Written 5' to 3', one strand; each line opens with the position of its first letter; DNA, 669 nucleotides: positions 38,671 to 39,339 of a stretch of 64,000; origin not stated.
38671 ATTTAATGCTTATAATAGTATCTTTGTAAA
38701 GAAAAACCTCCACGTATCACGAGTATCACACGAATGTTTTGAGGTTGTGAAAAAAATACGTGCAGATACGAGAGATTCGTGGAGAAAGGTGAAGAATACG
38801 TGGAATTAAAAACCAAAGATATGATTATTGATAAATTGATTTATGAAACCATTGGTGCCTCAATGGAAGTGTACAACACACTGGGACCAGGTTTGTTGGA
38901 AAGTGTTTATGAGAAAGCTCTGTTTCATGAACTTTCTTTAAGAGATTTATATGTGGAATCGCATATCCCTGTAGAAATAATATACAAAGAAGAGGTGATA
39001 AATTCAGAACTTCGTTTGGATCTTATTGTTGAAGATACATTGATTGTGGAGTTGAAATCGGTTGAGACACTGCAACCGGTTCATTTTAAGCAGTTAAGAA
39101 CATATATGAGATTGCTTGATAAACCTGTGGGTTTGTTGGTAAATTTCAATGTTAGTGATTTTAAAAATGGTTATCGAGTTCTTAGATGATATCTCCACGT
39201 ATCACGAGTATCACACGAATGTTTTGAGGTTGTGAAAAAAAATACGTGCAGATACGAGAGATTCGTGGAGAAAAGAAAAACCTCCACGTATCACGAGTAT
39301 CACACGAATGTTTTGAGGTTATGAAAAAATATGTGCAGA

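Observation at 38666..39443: REPtron-like unit: a GxxExxY PD-(D/E)XK gene tightly bracketed by 1+3 copies of a 75-78 bp palindromic repeat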

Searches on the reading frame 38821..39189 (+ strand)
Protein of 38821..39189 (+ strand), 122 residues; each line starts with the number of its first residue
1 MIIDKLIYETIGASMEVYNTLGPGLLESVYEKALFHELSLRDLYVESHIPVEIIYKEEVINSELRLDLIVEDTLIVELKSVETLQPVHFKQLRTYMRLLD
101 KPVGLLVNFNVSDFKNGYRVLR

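Call 4: search_protein_families(library=pfam, proteins=[window:38821-39189:+], max_evalue=0.01)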
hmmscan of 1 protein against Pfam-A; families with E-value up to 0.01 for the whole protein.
window:38821-39189:+ (122 aa): 1 family
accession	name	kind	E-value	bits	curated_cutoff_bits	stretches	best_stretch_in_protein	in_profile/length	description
PF13366.12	PDDEXK_3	-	5.7e-39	133.5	22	1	5-118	2-114/117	PD-(D/E)XK nuclease superfamily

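Call 5: search_protein_families(library=ncbifam, proteins=[window:38821-39189:+], max_evalue=0.01)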
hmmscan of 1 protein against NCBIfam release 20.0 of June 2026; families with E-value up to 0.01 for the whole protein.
window:38821-39189:+ (122 aa): 1 family
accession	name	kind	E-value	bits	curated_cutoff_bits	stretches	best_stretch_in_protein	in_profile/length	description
TIGR04256.1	GxxExxY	subfamily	9.5e-40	135.6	35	1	6-115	2-111/116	GxxExxY protein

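Call 26: find_homologous_proteins(query=window:38821-39186:+, max_evalue=1e-10)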
Query window:38821-39186:+ (122 aa): 7953 proteins with E <= 1e-10 among 8000 candidates; the best 120 are listed.
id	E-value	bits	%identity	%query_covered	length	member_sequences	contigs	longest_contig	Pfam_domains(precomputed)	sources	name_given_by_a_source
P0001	1.5e-69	249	98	100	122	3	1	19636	PF13366.13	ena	-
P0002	1.0e-67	243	97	100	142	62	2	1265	PF13366.13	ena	-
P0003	1.8e-67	243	97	100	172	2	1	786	PF13366.13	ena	-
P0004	2.7e-61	223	88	100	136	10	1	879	PF13366.13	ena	-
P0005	1.4e-58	214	84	100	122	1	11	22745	PF13366.13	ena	-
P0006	1.7e-58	214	84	100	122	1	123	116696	PF13366.13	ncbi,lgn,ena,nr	ncbi:MAG: GxxExxY protein [Bacteroidales bacterium]|nr:GxxExxY protein [Bacteroidales bacterium] MBR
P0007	1.8e-58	214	84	100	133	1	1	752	PF13366.13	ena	-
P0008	1.8e-58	214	84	100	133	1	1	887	PF13366.13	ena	-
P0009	2.2e-58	213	84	100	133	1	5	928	PF13366.13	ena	-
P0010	2.2e-58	213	84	100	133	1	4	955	PF13366.13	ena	-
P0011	2.2e-58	213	84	100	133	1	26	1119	PF13366.13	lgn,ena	-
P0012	4.9e-58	212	83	100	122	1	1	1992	PF13366.13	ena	-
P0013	9.0e-57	208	86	96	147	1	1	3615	PF13366.13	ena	-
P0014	7.7e-56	205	80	100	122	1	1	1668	PF13366.13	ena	-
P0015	1.2e-55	205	80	100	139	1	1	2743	PF13366.13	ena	-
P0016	1.5e-55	204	81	100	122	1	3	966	PF13366.13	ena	-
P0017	2.0e-55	204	81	100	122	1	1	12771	PF13366.13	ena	-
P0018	4.9e-55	203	80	100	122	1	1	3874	PF13366.13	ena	-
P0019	6.0e-55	202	80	100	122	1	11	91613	PF13366.13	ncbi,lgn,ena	-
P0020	8.8e-55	202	78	100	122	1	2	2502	PF13366.13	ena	-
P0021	1.0e-54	202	80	100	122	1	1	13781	PF13366.13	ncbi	-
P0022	1.7e-54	201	79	100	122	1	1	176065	PF13366.13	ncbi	-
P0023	2.0e-54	201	79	100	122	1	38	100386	PF13366.13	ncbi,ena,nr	ncbi:MAG: GxxExxY protein [Bacteroidales bacterium]|nr:GxxExxY protein [Bacteroidales bacterium]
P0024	2.7e-54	200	78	100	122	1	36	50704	PF13366.13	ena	-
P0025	4.5e-54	199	77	100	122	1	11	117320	PF13366.13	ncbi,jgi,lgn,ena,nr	ncbi:MAG: GxxExxY protein [Bacteroidales bacterium]|nr:GxxExxY protein [Bacteroidales bacterium]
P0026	5.3e-54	199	78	100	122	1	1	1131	PF13366.13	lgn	-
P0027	6.4e-54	199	79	100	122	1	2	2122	PF13366.13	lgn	-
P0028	7.2e-54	199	75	100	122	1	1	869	PF13366.13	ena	-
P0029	7.6e-54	199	79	100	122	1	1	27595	PF13366.13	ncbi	-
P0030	8.4e-54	199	75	100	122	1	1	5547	PF13366.13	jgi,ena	-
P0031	8.7e-54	199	78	100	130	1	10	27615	PF13366.13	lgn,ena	-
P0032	9.6e-54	198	75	100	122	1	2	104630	PF13366.13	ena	-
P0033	9.9e-54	198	75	100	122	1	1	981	PF13366.13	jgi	jgi:GxxExxY protein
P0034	1.1e-53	198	75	100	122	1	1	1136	PF13366.13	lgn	-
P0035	1.2e-53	198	75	100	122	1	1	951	PF13366.13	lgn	-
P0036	1.5e-53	198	75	100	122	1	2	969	PF13366.13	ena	-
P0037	1.5e-53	198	75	100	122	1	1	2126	PF13366.13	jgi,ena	-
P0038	2.6e-53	197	78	100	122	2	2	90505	PF13366.13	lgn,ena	-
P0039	2.8e-53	197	74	100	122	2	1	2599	PF13366.13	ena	-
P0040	2.9e-53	197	75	100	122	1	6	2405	PF13366.13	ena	-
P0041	4.3e-53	196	74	100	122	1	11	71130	PF13366.13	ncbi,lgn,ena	-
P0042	4.5e-53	196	78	100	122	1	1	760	PF13366.13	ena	-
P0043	4.6e-53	196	74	100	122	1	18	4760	PF13366.13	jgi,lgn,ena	jgi:GxxExxY protein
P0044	4.7e-53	196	74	100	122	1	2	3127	PF13366.13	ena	-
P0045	4.8e-53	196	75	100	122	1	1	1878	PF13366.13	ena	-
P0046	5.5e-53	196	74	100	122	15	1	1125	PF13366.13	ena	-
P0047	6.5e-53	196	75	100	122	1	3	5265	PF13366.13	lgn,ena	-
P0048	7.1e-53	196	74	100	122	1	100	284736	PF13366.13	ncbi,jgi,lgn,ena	jgi:GxxExxY protein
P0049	9.6e-53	195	74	100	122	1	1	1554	PF13366.13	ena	-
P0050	9.7e-53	195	74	100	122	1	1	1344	PF13366.13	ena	-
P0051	1.0e-52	195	74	100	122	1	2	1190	PF13366.13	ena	-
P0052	1.0e-52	195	74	100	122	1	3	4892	PF13366.13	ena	-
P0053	1.1e-52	195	75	100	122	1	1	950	PF13366.13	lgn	-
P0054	1.2e-52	195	74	100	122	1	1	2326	PF13366.13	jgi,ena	-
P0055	1.3e-52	195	73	100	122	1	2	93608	PF13366.13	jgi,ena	jgi:GxxExxY protein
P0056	1.5e-52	195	75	100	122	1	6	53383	PF13366.13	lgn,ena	-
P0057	1.6e-52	194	77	100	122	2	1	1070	PF13366.13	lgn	-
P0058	1.7e-52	194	73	100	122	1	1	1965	PF13366.13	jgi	jgi:GxxExxY protein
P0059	1.9e-52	194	74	100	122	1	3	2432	PF13366.13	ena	-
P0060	2.0e-52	194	72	100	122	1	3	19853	PF13366.13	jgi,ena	-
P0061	2.2e-52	194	74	100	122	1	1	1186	PF13366.13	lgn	-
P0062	2.2e-52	194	73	100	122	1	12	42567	PF13366.13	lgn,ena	-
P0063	2.7e-52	194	73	100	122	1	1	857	PF13366.13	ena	-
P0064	3.0e-52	194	71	100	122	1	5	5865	PF13366.13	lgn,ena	-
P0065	3.2e-52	193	73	100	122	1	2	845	PF13366.13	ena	-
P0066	3.4e-52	193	72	100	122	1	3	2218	PF13366.13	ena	-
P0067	3.6e-52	193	73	100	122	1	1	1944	PF13366.13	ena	-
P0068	3.9e-52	193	73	100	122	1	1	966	PF13366.13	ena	-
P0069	4.6e-52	193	71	100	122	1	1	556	PF13366.13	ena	-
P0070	4.9e-52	193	74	100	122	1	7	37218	PF13366.13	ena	-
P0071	4.9e-52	193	73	100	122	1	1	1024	PF13366.13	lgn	-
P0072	5.1e-52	193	77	100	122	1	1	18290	PF13366.13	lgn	-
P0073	5.1e-52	193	75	100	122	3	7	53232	PF13366.13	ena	-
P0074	5.8e-52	193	72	100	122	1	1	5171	PF13366.13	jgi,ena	jgi:GxxExxY protein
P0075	6.8e-52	192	73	100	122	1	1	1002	PF13366.13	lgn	-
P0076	8.5e-52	192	77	100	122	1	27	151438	PF13366.13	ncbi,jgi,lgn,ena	jgi:GxxExxY protein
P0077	9.0e-52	192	73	100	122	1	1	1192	PF13366.13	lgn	-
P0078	9.2e-52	192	84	89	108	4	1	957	PF13366.13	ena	-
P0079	9.5e-52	192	73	100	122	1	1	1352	PF13366.13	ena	-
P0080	9.6e-52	192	73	100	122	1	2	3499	PF13366.13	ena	-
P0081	1.2e-51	192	77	100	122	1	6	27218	PF13366.13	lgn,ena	-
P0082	1.2e-51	192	73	100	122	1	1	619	PF13366.13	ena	-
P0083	1.2e-51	192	73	100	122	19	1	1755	PF13366.13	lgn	-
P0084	1.2e-51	192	77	100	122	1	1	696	PF13366.13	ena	-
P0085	1.2e-51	192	72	100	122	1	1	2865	PF13366.13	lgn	-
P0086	1.4e-51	191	75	100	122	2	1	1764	PF13366.13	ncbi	-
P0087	1.5e-51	191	73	100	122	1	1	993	PF13366.13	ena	-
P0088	1.6e-51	191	76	100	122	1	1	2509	PF13366.13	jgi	jgi:GxxExxY protein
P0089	1.7e-51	191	78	99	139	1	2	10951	PF13366.13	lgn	-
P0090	2.1e-51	191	76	100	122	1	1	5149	PF13366.13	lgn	-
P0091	2.2e-51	191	72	100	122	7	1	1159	PF13366.13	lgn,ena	-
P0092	2.4e-51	191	75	100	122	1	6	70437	PF13366.13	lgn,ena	-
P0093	2.5e-51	191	72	100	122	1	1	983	PF13366.13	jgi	jgi:GxxExxY protein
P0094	3.4e-51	190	76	100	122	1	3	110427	PF13366.13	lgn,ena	-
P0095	3.6e-51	190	76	100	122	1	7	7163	PF13366.13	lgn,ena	-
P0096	3.8e-51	190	76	100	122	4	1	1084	PF13366.13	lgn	-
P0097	4.5e-51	190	74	100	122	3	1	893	PF13366.13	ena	-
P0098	4.8e-51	190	74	100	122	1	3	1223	PF13366.13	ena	-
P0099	4.9e-51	190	74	100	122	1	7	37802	PF13366.13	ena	-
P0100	5.0e-51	190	74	100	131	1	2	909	PF13366.13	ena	-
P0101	5.2e-51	190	73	100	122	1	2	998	PF13366.13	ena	-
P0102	5.8e-51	189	76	100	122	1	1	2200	PF13366.13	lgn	-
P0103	6.7e-51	189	74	100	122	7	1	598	PF13366.13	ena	-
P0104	7.0e-51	189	72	100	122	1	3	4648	PF13366.13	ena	-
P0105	7.2e-51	189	72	100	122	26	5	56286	PF13366.13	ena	-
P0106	7.3e-51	189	76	100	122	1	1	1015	PF13366.13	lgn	-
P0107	7.7e-51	189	76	100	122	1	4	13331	PF13366.13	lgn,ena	-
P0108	8.8e-51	189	76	100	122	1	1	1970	PF13366.13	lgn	-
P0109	1.1e-50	189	75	100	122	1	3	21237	PF13366.13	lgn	-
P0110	1.2e-50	188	75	100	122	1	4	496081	PF13366.13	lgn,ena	-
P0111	1.3e-50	188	74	100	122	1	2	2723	PF13366.13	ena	-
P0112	1.3e-50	188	76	100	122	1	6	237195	PF13366.13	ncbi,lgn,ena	-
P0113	1.3e-50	188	76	100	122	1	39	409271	PF13366.13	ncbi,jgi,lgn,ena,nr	ncbi:MAG: GxxExxY protein [Bacteroidales bacterium]|jgi:GxxExxY protein|nr:GxxExxY protein [Bacteroi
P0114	1.3e-50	188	76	100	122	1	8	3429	PF13366.13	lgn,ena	-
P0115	1.4e-50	188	71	100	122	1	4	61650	PF13366.13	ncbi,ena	-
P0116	1.4e-50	188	71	100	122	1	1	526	PF13366.13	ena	-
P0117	1.7e-50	188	76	100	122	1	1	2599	PF13366.13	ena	-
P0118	1.8e-50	188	75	100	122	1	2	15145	PF13366.13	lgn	-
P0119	1.8e-50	188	71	100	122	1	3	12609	PF13366.13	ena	-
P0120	1.8e-50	188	72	100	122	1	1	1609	PF13366.13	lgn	-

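Call 27: find_encoding_contigs(protein=P0001, flank=4000, max_places=4)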
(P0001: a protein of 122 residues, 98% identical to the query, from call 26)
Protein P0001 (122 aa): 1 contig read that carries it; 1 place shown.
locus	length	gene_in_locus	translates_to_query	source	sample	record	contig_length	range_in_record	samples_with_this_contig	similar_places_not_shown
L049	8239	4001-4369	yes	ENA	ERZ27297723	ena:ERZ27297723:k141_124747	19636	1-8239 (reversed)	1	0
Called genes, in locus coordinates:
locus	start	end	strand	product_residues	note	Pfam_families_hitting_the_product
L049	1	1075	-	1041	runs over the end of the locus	PF00873:ACR_tran, PF03176:MMPL (faint)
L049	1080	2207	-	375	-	PF25917:BSH_RND, PF25973:BSH_CzcB (faint), PF25881:HH_YBHG (weak), PF25876:HH_MFP_RND, PF25885:HH_EMRA (weak), PF25967:RND-MFP_C, PF25989:YknX_C (weak)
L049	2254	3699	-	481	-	PF02321:OEP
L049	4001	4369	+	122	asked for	PF13366:PDDEXK_3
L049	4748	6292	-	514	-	PF00884:Sulfatase, PF01663:Phosphodiest (faint), PF16347:SGSH_C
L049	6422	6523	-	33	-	-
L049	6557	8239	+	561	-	?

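Call 28: find_encoding_contigs(protein=P0006, flank=4000, max_places=8)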
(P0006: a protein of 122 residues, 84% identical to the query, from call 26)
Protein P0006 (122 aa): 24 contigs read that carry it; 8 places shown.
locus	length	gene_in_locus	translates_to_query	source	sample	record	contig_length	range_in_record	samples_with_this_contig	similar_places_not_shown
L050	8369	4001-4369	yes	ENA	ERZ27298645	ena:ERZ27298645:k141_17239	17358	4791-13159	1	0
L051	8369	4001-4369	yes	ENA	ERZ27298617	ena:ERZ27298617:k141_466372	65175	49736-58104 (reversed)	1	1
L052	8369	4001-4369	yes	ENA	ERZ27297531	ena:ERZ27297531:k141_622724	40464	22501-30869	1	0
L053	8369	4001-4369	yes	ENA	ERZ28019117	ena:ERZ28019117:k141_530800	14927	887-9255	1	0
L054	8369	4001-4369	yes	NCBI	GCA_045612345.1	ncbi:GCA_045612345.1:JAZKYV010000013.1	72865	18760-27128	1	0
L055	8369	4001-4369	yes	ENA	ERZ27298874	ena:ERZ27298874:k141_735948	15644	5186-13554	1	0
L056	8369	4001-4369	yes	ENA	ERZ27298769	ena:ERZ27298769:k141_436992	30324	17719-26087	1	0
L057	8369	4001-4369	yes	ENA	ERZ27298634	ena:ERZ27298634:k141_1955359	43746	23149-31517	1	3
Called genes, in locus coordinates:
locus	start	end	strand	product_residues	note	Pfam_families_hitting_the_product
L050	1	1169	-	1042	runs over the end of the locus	PF00873:ACR_tran, PF03176:MMPL (faint)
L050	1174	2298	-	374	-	PF25917:BSH_RND, PF25973:BSH_CzcB (faint), PF25881:HH_YBHG (weak), PF25885:HH_EMRA (weak), PF25876:HH_MFP_RND, PF25944:Beta-barrel_RND (weak), PF25967:RND-MFP_C, PF25989:YknX_C (weak)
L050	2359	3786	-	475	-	PF02321:OEP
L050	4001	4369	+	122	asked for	PF13366:PDDEXK_3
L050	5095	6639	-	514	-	PF00884:Sulfatase, PF01663:Phosphodiest (faint), PF16347:SGSH_C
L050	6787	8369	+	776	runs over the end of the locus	PF18962:Por_Secre_tail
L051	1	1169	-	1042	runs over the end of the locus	PF00873:ACR_tran, PF03176:MMPL (faint)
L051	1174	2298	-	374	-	PF25917:BSH_RND, PF25973:BSH_CzcB (faint), PF25881:HH_YBHG (weak), PF25885:HH_EMRA (weak), PF25876:HH_MFP_RND, PF25944:Beta-barrel_RND (weak), PF25967:RND-MFP_C, PF25989:YknX_C (weak)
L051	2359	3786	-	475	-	PF02321:OEP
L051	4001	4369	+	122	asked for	PF13366:PDDEXK_3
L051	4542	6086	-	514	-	PF00884:Sulfatase, PF01663:Phosphodiest (faint), PF16347:SGSH_C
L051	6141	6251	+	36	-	-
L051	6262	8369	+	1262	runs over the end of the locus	PF00041:fn3 (faint), PF18962:Por_Secre_tail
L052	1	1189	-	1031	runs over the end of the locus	PF00873:ACR_tran, PF03176:MMPL (faint)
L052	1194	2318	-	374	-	PF25917:BSH_RND, PF25973:BSH_CzcB (faint), PF25881:HH_YBHG (weak), PF25885:HH_EMRA (weak), PF25876:HH_MFP_RND, PF25944:Beta-barrel_RND (weak), PF25967:RND-MFP_C, PF25989:YknX_C (weak)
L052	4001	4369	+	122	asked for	PF13366:PDDEXK_3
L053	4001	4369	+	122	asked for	PF13366:PDDEXK_3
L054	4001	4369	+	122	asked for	PF13366:PDDEXK_3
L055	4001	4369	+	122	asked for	PF13366:PDDEXK_3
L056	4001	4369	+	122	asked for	PF13366:PDDEXK_3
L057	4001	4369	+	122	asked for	PF13366:PDDEXK_3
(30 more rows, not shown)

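Call 29: find_encoding_contigs(protein=P0048, flank=4000, max_places=8)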
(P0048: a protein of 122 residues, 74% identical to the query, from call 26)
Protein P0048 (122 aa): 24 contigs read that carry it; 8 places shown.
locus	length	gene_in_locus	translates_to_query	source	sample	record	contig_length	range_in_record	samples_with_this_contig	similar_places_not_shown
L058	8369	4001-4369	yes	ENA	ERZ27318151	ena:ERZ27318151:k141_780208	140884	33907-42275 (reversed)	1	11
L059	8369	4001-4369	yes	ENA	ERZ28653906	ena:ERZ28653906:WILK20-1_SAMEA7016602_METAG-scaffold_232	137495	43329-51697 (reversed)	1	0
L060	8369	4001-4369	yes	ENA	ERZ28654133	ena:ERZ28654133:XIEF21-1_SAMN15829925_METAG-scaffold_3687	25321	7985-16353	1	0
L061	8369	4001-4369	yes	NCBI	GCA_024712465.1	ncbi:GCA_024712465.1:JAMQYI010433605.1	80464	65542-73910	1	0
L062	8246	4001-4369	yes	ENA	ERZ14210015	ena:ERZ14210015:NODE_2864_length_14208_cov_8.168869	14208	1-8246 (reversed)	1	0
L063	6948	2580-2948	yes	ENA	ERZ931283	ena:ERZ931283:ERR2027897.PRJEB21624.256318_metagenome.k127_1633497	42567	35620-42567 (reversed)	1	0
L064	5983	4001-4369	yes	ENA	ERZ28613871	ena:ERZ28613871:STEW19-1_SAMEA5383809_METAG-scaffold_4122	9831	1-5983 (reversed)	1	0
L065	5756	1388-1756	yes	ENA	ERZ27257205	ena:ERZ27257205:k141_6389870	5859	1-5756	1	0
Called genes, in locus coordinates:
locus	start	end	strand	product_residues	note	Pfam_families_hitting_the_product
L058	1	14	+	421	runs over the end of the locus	PF08867:FRG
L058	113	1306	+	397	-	PF13439:Glyco_transf_4 (weak), PF13579:Glyco_trans_4_4 (weak), PF00534:Glycos_transf_1, PF13692:Glyco_trans_1_4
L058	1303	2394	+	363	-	PF01073:3Beta_HSD, PF01370:Epimerase, PF02719:Polysacc_synt_2, PF05368:NmrA (weak), PF07993:NAD_binding_4 (weak), PF16363:GDP_Man_Dehyd, PF13460:NAD_binding_10, PF08485:Polysacc_syn_2C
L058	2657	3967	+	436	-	PF01370:Epimerase, PF14667:Polysacc_synt_C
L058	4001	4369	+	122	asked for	PF13366:PDDEXK_3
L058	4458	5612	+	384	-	PF02350:Epimerase_2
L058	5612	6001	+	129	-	PF19480:DUF6016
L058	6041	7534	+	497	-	PF00953:Glycos_transf_4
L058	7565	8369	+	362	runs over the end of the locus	PF01370:Epimerase, PF02719:Polysacc_synt_2 (weak), PF04321:RmlD_sub_bind, PF16363:GDP_Man_Dehyd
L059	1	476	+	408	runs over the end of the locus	PF00155:Aminotran_1_2, PF01041:DegT_DnrJ_EryC1, PF01053:Cys_Met_Meta_PP (weak)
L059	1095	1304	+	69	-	-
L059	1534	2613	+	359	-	PF01073:3Beta_HSD, PF01370:Epimerase, PF02719:Polysacc_synt_2, PF04321:RmlD_sub_bind (weak), PF07993:NAD_binding_4, PF16363:GDP_Man_Dehyd, PF13460:NAD_binding_10, PF08485:Polysacc_syn_2C, +1 more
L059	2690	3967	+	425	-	PF01370:Epimerase, PF14667:Polysacc_synt_C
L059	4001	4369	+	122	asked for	PF13366:PDDEXK_3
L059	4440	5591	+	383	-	PF02350:Epimerase_2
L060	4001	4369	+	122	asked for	PF13366:PDDEXK_3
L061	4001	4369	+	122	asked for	PF13366:PDDEXK_3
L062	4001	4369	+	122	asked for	PF13366:PDDEXK_3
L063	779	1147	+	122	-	PF13366:PDDEXK_3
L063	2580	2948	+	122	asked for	PF13366:PDDEXK_3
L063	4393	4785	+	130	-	PF13366:PDDEXK_3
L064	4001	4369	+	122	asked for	PF13366:PDDEXK_3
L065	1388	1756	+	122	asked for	PF13366:PDDEXK_3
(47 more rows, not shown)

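Call 37: find_encoding_contigs(protein=P0023, flank=3000, max_places=4)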
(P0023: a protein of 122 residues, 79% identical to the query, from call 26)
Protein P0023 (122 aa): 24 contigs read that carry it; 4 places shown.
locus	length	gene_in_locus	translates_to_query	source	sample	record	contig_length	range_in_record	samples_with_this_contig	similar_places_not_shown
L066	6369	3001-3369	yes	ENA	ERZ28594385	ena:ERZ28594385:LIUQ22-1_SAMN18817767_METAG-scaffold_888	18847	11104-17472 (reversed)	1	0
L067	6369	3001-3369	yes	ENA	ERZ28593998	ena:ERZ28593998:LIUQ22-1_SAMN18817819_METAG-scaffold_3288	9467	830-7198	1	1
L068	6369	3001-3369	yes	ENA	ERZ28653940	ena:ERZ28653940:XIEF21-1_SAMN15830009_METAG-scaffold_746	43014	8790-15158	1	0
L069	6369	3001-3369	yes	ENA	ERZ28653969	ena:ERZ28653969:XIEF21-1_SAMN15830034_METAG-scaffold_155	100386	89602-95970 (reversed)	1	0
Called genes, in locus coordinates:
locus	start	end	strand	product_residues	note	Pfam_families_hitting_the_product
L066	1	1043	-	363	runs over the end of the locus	PF01757:Acyl_transf_3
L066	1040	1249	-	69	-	PF04014:MazE_antitoxin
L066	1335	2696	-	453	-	PF02321:OEP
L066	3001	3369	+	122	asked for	PF13366:PDDEXK_3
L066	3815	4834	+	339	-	-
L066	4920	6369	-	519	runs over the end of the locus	-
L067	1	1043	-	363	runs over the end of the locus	PF01757:Acyl_transf_3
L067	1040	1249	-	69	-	PF04014:MazE_antitoxin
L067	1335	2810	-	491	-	PF02321:OEP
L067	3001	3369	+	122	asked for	PF13366:PDDEXK_3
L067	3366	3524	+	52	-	-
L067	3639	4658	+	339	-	-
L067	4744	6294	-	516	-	PF00884:Sulfatase, PF01663:Phosphodiest (weak), PF16347:SGSH_C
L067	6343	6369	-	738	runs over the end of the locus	PF03030:H_PPase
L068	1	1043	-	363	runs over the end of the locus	PF01757:Acyl_transf_3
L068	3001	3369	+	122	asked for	PF13366:PDDEXK_3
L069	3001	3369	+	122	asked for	PF13366:PDDEXK_3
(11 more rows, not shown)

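Call 38: find_encoding_contigs(protein=P0113, flank=3000, max_places=4)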
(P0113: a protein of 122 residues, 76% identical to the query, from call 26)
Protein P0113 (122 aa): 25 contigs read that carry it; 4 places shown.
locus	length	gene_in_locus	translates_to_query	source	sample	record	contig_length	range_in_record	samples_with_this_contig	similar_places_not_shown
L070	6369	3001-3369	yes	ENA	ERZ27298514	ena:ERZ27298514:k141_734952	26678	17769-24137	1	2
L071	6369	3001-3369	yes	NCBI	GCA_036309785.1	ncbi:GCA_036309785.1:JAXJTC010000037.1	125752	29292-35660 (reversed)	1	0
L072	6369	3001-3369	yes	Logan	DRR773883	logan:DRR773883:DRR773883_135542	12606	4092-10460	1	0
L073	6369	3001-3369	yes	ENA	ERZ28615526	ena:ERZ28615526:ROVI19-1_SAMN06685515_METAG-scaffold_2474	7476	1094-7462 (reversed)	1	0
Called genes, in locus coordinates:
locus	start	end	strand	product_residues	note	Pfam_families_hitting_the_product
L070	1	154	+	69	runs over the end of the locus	-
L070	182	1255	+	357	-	PF01073:3Beta_HSD, PF01370:Epimerase, PF02719:Polysacc_synt_2, PF04321:RmlD_sub_bind (faint), PF05368:NmrA, PF16363:GDP_Man_Dehyd, PF13460:NAD_binding_10, PF08485:Polysacc_syn_2C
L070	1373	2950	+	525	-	PF01370:Epimerase, PF07993:NAD_binding_4 (faint), PF02719:Polysacc_synt_2 (weak), PF04480:DUF559, PF18741:MTES_1575 (weak), PF14667:Polysacc_synt_C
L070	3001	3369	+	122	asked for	PF13366:PDDEXK_3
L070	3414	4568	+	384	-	PF02350:Epimerase_2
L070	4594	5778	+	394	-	PF00534:Glycos_transf_1, PF13692:Glyco_trans_1_4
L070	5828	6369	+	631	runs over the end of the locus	-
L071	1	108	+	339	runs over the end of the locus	PF00106:adh_short (weak), PF01073:3Beta_HSD, PF01370:Epimerase, PF02719:Polysacc_synt_2, PF04321:RmlD_sub_bind, PF07993:NAD_binding_4 (weak), PF08659:KR (weak), PF16363:GDP_Man_Dehyd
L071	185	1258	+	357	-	PF01073:3Beta_HSD, PF01370:Epimerase, PF02719:Polysacc_synt_2, PF05368:NmrA, PF16363:GDP_Man_Dehyd, PF13460:NAD_binding_10, PF08485:Polysacc_syn_2C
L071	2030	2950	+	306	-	PF04480:DUF559, PF18741:MTES_1575 (weak), PF14667:Polysacc_synt_C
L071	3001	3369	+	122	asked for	PF13366:PDDEXK_3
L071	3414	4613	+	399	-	PF02350:Epimerase_2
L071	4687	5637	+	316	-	PF01757:Acyl_transf_3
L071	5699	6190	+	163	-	PF00132:Hexapep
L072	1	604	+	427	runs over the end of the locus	-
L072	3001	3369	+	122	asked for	PF13366:PDDEXK_3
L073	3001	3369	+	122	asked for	PF13366:PDDEXK_3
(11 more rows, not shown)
